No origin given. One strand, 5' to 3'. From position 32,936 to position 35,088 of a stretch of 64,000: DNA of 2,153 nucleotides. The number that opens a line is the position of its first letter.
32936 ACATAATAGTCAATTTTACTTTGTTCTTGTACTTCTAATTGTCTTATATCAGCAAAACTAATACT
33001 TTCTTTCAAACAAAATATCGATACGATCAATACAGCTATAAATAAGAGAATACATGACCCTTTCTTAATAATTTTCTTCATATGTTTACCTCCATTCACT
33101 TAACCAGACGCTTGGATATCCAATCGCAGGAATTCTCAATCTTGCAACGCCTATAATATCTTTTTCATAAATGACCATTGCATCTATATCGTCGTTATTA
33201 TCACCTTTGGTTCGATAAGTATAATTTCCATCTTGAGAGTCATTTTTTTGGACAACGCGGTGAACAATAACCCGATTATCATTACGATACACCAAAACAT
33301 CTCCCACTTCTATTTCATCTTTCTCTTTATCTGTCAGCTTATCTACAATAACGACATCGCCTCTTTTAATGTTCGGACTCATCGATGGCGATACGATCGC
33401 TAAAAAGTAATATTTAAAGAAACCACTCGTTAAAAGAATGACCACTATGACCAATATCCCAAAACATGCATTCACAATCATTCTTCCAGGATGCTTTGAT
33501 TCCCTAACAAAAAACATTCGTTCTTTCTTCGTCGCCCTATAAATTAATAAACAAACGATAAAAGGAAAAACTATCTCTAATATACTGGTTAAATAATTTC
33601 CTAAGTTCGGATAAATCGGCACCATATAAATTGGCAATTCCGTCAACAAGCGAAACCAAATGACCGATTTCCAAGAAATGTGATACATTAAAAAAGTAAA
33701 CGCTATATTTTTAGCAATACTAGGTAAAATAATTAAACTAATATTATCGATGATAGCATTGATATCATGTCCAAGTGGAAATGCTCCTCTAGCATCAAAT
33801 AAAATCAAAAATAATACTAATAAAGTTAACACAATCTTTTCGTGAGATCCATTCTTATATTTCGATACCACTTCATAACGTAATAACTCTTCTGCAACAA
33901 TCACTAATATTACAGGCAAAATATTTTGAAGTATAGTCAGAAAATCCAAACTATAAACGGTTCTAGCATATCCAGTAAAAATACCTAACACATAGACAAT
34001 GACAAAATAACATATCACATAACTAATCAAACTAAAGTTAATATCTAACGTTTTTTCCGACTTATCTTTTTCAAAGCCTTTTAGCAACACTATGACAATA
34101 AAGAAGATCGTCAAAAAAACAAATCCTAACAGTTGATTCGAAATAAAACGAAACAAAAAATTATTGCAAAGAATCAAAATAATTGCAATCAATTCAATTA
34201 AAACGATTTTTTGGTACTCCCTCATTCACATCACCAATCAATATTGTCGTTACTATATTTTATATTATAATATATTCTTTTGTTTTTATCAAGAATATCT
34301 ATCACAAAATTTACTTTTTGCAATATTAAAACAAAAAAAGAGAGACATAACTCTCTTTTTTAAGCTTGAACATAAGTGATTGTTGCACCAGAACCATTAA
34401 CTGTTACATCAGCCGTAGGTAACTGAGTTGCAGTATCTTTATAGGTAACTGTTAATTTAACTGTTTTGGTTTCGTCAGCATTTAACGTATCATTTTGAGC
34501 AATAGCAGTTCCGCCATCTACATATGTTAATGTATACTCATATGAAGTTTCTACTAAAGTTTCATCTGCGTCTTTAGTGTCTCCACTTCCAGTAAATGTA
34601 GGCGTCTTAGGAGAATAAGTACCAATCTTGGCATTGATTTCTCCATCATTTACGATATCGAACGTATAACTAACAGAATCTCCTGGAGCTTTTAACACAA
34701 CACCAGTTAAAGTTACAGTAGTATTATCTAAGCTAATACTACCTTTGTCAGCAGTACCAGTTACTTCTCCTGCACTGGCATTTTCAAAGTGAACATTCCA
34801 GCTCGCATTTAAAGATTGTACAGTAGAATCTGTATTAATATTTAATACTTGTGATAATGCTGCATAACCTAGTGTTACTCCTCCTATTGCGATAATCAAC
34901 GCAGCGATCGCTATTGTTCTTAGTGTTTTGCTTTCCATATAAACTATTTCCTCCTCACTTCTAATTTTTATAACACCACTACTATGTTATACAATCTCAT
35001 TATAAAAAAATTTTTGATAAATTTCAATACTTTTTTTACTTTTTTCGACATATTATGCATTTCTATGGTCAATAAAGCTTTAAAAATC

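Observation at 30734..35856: TasA/camelysin-like secreted-fibre locus organised around a dual-protease fusion gene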

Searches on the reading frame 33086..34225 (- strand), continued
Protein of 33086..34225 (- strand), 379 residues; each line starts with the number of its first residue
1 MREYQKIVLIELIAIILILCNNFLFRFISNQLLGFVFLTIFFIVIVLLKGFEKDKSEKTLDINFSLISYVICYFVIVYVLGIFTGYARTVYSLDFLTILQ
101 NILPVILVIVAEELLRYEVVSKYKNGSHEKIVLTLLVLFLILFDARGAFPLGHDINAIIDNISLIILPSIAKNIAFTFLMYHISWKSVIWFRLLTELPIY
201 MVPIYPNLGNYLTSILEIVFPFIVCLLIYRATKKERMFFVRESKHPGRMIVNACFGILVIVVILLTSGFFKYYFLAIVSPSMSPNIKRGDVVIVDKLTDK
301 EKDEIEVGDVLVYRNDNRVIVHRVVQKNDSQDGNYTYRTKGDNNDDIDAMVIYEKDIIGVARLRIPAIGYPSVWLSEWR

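Call 76: search_protein_families(library=pfam, proteins=[L077:3298-3981:+, L074:697-1254:+, L062:5484-6089:+, L058:3130-3804:+, L062:9070-10161:+, L062:7815-9077:+, L062:6848-7828:+], max_evalue=0.1)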
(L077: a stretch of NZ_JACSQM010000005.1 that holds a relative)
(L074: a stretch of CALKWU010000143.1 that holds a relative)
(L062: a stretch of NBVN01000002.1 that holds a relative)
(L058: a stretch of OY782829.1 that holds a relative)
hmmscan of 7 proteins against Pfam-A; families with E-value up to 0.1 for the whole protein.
L077:3298-3981:+ (228 aa): 1 family
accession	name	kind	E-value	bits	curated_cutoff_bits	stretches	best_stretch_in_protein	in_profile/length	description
PF12389.13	Peptidase_M73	-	2.3e-87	292.4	22.5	1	33-226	1-195/196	Camelysin metallo-endopeptidase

L074:697-1254:+ (186 aa): 1 family
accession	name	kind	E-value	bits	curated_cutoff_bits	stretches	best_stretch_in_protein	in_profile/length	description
PF12389.13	Peptidase_M73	-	9.8e-35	120.6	22.5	1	3-184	2-193/196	Camelysin metallo-endopeptidase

L062:5484-6089:+ (202 aa): 2 families
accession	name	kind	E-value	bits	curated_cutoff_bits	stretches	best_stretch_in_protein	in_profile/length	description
PF07705.17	CARDB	-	0.0011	19.6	22.7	1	101-182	9-81/101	CARDB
PF00963.24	Cohesin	-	0.0046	17.6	24.1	1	99-147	2-50/139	Cohesin domain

L058:3130-3804:+ (225 aa): 2 families
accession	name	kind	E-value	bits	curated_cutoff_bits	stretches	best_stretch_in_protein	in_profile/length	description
PF12389.13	Peptidase_M73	-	0.00012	22.4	22.5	1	8-46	8-47/196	Camelysin metallo-endopeptidase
PF18522.7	DUF5620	-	0.014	16.2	25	1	25-92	56-106/120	Domain of unknown function (DUF5620)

L062:9070-10161:+ (364 aa): 0 families

L062:7815-9077:+ (421 aa): 2 families
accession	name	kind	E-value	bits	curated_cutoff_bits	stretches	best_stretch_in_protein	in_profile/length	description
PF00717.28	Peptidase_S24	-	1.8e-06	28.1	23.3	1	289-349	34-90/116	Peptidase S24-like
PF10502.14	Peptidase_S26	-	4e-05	24.1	22.9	1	272-328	7-65/168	Signal peptidase, peptidase S26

L062:6848-7828:+ (327 aa): 0 families

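Call 78: find_encoding_contigs(protein=P0054, flank=9000, max_places=2)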
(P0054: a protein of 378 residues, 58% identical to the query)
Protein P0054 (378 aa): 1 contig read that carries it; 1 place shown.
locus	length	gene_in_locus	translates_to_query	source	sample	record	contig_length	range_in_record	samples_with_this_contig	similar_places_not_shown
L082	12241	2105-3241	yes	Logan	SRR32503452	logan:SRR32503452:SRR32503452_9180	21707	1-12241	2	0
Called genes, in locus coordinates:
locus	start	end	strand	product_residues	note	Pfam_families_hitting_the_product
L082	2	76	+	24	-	?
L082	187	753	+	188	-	-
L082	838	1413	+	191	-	-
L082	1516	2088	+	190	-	-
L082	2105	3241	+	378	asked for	PF00717:Peptidase_S24 (weak)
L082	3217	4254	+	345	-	PF17231:DUF5305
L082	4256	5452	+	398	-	-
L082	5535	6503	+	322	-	PF01368:DHH, PF02272:DHHA1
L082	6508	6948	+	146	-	PF01281:Ribosomal_L9_N, PF03948:Ribosomal_L9_C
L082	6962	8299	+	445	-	PF00772:DnaB, PF13481:AAA_25, PF03796:DnaB_C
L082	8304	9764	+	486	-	PF01476:LysM (weak), PF07501:G5, PF01551:Peptidase_M23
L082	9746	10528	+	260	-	PF23023:Anti-Pycsar_Apyc1, PF00753:Lactamase_B, PF16661:Lactamase_B_6 (weak), PF12706:Lactamase_B_2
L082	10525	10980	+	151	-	PF02590:SPOUT_MTase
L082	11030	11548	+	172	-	PF09551:Spore_II_R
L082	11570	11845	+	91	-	-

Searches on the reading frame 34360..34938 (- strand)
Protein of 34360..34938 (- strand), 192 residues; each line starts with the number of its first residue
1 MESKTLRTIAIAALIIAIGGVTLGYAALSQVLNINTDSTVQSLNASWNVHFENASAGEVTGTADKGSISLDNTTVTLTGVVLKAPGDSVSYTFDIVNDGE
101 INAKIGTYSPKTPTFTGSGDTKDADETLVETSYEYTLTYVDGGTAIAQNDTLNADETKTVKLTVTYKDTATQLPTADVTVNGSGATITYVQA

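Call 3: search_protein_families(library=pfam, proteins=[window:34360-34938:-], max_evalue=1)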
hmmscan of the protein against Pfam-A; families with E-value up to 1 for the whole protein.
window:34360-34938:- (192 aa): 1 family
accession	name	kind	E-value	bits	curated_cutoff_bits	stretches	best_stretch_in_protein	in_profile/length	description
PF19887.4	DUF6360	-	0.051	14.2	23.8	1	30-72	32-74/91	Family of unknown function (DUF6360)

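Call 4: search_protein_families(library=ncbifam, proteins=[window:34360-34938:-], max_evalue=1)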
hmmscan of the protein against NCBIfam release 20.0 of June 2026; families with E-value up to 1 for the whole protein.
window:34360-34938:- (192 aa): 1 family
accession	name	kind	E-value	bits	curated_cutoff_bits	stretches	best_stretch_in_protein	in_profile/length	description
NF041112.1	chap_CsgH_alph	subfamily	0.013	15.6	35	1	43-100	25-84/91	curli-like amyloid fiber formation chaperone CsgH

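Call 7: find_homologous_proteins(query=window:34363-34938:-, max_evalue=0.001)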
Query window:34363-34938:- (192 aa): 49 proteins with E <= 0.001 among 378 candidates.
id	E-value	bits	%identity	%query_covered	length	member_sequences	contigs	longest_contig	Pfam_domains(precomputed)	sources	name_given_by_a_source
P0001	1.2e-110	385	99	100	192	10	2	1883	-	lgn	-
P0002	2.1e-78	280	71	100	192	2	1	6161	-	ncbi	-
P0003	9.4e-72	258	68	100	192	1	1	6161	-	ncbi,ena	-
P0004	1.9e-60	221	59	99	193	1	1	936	-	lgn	-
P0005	3.2e-60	221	59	100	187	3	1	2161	-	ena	-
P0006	1.5e-59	219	57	99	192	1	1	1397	-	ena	-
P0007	4.9e-59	217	61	99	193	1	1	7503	-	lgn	-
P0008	2.8e-57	211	60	99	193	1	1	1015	-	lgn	-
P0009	1.1e-56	209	53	100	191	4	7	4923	-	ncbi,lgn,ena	-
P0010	9.0e-52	193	59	89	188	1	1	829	-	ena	-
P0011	1.0e-47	180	57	95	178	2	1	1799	-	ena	-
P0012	1.2e-41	160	44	100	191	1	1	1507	-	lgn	-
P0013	1.2e-41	160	51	99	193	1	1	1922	-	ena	-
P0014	4.2e-40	155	49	99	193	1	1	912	-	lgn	-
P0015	2.3e-39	153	44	100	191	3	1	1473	-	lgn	-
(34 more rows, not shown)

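Call 10: search_solved_structures(query=A1, max_evalue=10, show_alignments=2)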
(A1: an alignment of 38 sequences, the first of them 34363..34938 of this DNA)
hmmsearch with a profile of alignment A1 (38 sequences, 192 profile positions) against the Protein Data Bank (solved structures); distinct sequences matched with E-value up to 10: 0.

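Call 24: predict_structure(alignment_id=A1)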
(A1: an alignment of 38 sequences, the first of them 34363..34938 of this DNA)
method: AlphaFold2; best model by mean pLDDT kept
length: 192 residues; sequences in the alignment: 38
mean_pLDDT: 87.9   pTM: 0.72
mean pLDDT of the five models: 87.9, 87.8, 85.7, 85.2, 80.4
residues with pLDDT >= 90: 141; 70-90: 21; 50-70: 24; < 50: 6
segments of 3 or more residues with pLDDT < 50: none
pLDDT, mean of each block of 10 residues (from residue 1): 71 79 58 49 77 96 95 93 97 96 94 96 97 97 93 96 97 95 94 88
secondary structure, 60 per line:
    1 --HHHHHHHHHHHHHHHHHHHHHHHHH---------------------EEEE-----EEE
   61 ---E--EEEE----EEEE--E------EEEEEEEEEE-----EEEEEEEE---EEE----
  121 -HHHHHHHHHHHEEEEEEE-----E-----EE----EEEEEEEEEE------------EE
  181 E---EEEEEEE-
elements in order: H3-27 E49-52 E58-60 E67-70 E75-78 E88-97 E103-110 E114-116 H122-132 E133-139 E157-166 E179-181 E185-191

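Call 44: search_protein_representatives(alignment_id=A1)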
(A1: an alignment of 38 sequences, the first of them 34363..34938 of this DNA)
Query: 38 sequences, 192 profile positions. Proteins with E-value up to 0.001 (for the whole library): 8868; up to 1e-10: 5458; up to 1e-30: 692. The best 150 are listed.
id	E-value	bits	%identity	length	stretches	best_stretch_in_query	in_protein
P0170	1.4e-68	246.8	-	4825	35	80-163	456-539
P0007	4.3e-65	235.4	-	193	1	1-192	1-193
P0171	1.7e-64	233.5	-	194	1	1-192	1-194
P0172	3.2e-62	226.1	-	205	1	3-192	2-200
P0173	1.8e-60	220.4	-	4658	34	76-152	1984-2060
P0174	5.9e-60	218.7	-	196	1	1-192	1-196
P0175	2.8e-59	216.5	-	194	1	1-192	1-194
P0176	2.8e-59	216.5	-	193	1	1-192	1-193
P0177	2.9e-58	213.2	-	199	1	1-192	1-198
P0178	4.3e-58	212.6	-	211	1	1-192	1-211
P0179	1.0e-57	211.4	-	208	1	3-192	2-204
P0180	1.4e-57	210.9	-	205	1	1-192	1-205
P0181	2.2e-57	210.3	-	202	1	1-191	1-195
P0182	3.0e-57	209.9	-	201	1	1-192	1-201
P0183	5.7e-57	209.0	-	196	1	1-191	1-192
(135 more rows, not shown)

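Call 49: fold_search(model_id=the predicted structure, library=pdb)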
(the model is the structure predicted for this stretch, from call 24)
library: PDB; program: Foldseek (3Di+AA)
matches with E <= 10: 1120; with E <= 0.001: 0
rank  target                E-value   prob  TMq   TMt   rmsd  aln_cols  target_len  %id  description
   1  7ueg_A                3.4e-03  0.99  0.34  0.36  10.3       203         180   12  Cryo-EM of bundling pili from Pyrobaculum calidifontis (released 2022-06-29)
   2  5bxg                  7.6e-03  0.98  0.30  0.36  14.4       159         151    9  Crystal structure of an uncharacterized beta-sandwich protein (CD630_09570) from Clostridium difficile 630 at 1.90 A res (released 2015-07-08)
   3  9leg_B                1.1e-02  0.75  0.20  0.12  19.9       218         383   16  AMO complex (released 2026-02-04)
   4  8aur_A                1.7e-02  0.87  0.32  0.28  11.1       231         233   13  Cryo-EM structure of a TasA fibre (released 2022-11-30)
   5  7b0x_I                1.7e-02  0.60  0.24  0.30  12.5       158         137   11  Crystal structure of the ternary complex of the E. coli type 1 pilus proteins FimC, FimI and the N-terminal domain of  (released 2021-12-08)
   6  6cxh_A                2.0e-02  0.41  0.16  0.11  19.4       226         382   16  Crystal structure of particulate methane monooxygenase from Methylomicrobium alcaliphilum 20Z (released 2018-05-16)
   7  6bqm                  3.2e-02  0.77  0.21  0.10  10.4       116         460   15  Secreted serine protease VesC from Vibrio cholerae (released 2018-11-28)
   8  6fvi                  3.6e-02  0.95  0.28  0.36  11.6       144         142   10  ASH / PapD-like domain of human CEP192 (PapD-like domain 7) (released 2019-03-20)
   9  9fx0_F                3.6e-02  0.93  0.32  0.41   9.2       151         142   14  Cryo-EM structure of the type 1 pilus tip-to-rod transition (released 2025-06-04)
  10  4dwh_D                4.0e-02  0.75  0.26  0.35  10.8       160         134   17  Structure of the major type 1 pilus subunit FIMA bound to the FIMC (2.5 A resolution) (released 2012-05-30)
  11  2e6j_MODEL_1_A        4.2e-02  0.85  0.23  0.36   8.9       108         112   13  Solution structure of the C-terminal PapD-like domain from human HYDIN protein (released 2007-07-03)
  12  6swh_E                4.7e-02  0.66  0.28  0.33  11.8       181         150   12  Crystal structure of the ternary complex between the type 1 pilus proteins FimC, FimI and FimA from E. coli (released 2020-10-07)
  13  4dwh_B                4.9e-02  0.72  0.27  0.36  10.5       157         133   16  Structure of the major type 1 pilus subunit FIMA bound to the FIMC (2.5 A resolution) (released 2012-05-30)
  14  5l7r_A                4.9e-02  0.54  0.24  0.10  12.9       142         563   14  Crystal structure of BvGH123 (released 2017-03-22)
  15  9pxf_A                4.9e-02  0.51  0.21  0.12  19.9       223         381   14  Ammonia monooxygenase in native membranes from N. briensis (released 2026-01-28)
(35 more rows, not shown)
